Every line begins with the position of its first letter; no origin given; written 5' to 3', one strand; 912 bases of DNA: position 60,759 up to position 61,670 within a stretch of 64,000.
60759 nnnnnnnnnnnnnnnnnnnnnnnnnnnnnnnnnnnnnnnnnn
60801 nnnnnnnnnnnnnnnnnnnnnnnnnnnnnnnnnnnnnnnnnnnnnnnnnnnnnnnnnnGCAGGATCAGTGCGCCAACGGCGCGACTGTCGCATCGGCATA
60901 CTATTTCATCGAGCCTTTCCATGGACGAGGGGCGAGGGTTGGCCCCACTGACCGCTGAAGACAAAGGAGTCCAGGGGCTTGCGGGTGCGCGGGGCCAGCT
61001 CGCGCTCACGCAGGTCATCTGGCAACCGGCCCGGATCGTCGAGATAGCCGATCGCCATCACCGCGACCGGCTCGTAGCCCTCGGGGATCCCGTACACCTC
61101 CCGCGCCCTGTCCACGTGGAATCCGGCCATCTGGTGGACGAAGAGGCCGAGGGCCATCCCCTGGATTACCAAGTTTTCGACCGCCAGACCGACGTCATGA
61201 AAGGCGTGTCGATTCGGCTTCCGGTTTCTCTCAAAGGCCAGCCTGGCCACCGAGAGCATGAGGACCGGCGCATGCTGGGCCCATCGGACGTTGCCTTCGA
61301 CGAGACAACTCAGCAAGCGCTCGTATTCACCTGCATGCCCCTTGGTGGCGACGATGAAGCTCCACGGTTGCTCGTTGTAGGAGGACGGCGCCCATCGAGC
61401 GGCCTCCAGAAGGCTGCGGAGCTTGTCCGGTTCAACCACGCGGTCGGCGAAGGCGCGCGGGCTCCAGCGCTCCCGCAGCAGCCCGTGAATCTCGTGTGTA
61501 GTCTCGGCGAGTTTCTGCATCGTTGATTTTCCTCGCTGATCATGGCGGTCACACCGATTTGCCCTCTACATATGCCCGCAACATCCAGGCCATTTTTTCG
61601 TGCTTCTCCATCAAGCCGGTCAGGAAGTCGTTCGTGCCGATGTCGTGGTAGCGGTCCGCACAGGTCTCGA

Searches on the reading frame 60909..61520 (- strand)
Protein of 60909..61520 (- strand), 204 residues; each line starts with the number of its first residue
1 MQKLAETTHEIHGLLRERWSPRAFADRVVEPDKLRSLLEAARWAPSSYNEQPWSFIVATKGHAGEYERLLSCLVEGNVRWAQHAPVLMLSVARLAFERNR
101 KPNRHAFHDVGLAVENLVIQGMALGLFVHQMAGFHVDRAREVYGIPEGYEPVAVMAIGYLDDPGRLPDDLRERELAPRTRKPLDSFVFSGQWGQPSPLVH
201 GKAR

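Call 34: search_protein_families(library=pfam, proteins=[window:60909-61520:-], max_evalue=0.001)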
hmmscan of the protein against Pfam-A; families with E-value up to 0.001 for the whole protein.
seq(204 aa): 2 families
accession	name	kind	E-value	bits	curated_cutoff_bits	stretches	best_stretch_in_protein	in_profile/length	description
PF00881.29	Nitroreductase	-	3.9e-23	82.9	23.5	2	15-63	1-49/167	Nitroreductase family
PF14512.11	TM1586_NiRdase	-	4.5e-09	36.7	27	1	30-60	156-186/215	Putative TM nitroreductase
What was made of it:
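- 60906..61520 (-): Nitroreductase-family gene, the recurrent neighbour of DedA-rhodanese genes. PF00881 (call 34).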
